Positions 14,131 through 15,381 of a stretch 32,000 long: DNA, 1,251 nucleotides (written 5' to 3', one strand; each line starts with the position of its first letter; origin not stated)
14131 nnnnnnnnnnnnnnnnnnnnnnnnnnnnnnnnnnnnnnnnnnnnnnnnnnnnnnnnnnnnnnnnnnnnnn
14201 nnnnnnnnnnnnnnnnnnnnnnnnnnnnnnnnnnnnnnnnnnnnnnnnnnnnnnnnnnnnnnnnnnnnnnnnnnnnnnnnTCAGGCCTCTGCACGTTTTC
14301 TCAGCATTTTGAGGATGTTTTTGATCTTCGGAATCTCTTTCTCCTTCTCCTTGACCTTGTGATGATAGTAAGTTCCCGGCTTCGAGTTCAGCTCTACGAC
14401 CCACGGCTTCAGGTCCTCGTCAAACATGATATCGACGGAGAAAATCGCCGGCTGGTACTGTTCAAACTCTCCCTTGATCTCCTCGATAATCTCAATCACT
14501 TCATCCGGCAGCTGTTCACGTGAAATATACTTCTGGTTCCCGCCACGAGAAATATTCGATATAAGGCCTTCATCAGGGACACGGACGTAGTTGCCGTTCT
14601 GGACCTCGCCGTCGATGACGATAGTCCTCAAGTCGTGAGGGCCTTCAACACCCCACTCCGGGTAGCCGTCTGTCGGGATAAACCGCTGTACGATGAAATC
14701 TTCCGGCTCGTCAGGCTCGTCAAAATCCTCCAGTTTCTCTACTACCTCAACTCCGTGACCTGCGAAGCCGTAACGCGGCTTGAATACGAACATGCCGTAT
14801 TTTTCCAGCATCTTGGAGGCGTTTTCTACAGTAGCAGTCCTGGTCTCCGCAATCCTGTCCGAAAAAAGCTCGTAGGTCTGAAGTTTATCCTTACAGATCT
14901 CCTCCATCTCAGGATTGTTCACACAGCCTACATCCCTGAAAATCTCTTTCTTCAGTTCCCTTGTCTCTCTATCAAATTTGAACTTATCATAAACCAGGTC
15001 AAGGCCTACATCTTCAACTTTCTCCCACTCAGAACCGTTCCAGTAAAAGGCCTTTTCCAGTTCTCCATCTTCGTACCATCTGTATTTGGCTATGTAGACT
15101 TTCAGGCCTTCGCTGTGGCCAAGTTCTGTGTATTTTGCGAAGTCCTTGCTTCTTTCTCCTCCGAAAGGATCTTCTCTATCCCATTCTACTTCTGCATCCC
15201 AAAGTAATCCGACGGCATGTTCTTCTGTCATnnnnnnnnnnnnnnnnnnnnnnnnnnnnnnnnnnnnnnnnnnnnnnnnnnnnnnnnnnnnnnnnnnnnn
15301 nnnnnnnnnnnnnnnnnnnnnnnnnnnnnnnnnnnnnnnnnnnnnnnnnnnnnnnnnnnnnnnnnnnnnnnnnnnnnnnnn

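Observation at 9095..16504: Cluster of five ATP-grasp ligase genes with two peptidase-like modules: candidate peptide-tailing (ligate-and-trim) or stepwise oligopeptide-synthesis system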

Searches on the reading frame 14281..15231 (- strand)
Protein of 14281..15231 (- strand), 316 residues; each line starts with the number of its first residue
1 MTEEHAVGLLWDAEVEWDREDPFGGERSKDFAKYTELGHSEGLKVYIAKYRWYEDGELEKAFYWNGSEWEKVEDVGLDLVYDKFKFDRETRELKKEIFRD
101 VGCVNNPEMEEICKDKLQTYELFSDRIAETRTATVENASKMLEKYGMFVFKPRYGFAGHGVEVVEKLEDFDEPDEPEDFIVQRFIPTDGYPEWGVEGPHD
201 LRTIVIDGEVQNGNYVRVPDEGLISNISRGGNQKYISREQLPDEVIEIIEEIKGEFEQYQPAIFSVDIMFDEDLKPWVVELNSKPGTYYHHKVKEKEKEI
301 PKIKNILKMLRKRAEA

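Call 3: search_protein_families(library=pfam, proteins=[window:14281-15231:-], max_evalue=0.01)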
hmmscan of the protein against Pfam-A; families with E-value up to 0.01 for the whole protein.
window:14281-15231:- (316 aa): 6 families
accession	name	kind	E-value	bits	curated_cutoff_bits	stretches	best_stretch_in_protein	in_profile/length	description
PF14398.11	ATPgrasp_YheCD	-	4.4e-14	52.8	26.8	2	213-308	142-250/255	YheC/D like ATP-grasp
PF03133.20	TTL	-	7.6e-10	38.9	20.1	1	262-294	236-268/292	Tubulin-tyrosine ligase family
PF02655.19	ATP-grasp_3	-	1.1e-07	32.5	23.2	1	113-287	1-159/160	ATP-grasp domain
PF08443.16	RimK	-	3.9e-07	30.3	21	1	134-292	26-174/188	RimK-like ATP-grasp domain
PF14397.11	ATPgrasp_ST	-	4.4e-07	29.8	31.4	1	104-169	10-84/278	Sugar-transfer associated ATP-grasp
PF02955.21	GSH-S_ATP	-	3e-05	24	23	1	122-268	7-151/175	Prokaryotic glutathione synthetase, ATP-grasp domain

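Call 4: search_protein_families(library=ncbifam, proteins=[window:14281-15231:-], max_evalue=0.01)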
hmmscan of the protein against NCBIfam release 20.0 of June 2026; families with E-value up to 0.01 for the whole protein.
window:14281-15231:- (316 aa): 13 families
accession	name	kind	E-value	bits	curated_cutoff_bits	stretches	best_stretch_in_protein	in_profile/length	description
NF040720.1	MptN_Meth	equivalog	2.7e-13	49.7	350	1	100-288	86-272/291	tetrahydromethanopterin:alpha-L-glutamate ligase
TIGR00768.1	rimK_fam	subfamily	9.8e-12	44.8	143.4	1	101-287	73-257/276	RimK family alpha-L-glutamate ligase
NF003573.0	PRK05246.1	equivalog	8.2e-08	31.4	272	1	101-269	110-275/316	glutathione synthase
TIGR04443.1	F420_CofF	equivalog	8.6e-08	31.6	300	1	113-293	90-266/283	coenzyme gamma-F420-2:alpha-L-glutamate ligase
TIGR01380.1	glut_syn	equivalog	1.7e-06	27.3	299.05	1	100-269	108-274/312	glutathione synthase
TIGR02144.1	LysX_arch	equivalog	3.1e-06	26.5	275.6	1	102-285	74-254/281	lysine biosynthesis protein LysX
NF009405.0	PRK12767.1-4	equivalog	5.8e-06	25.5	390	1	95-189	89-186/320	carbamoyl phosphate synthase-like protein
NF053643.1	Ddl_archaea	equivalog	2.4e-05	23.5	500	1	105-184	96-179/367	putative pseudomurein biosynthesis ATP-grasp protein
NF009402.0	PRK12767.1-1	equivalog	6.3e-05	21.9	218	1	102-188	102-196/329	carbamoyl phosphate synthase-like protein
NF009110.0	PRK12458.1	subfamily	0.0004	19.5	408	1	99-253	119-277/349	glutathione synthetase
NF009404.0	PRK12767.1-3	equivalog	0.00041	19.3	316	1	98-170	91-171/344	carbamoyl phosphate synthase-like protein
TIGR02291.1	rimK_rel_E_lig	hypoth_equivalog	0.0011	18.1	314.2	0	264-287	249-272/317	alpha-L-glutamate ligase-like protein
TIGR04356.1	grasp_GAK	hypoth_equivalog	0.002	17.3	300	1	132-272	120-250/287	GAK system ATP-grasp enzyme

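Call 92: search_protein_families(library=padloc, proteins=[window:14281-15231:-], max_evalue=0.001)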
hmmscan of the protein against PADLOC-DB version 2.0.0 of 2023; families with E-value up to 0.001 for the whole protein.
window:14281-15231:- (316 aa): 0 families
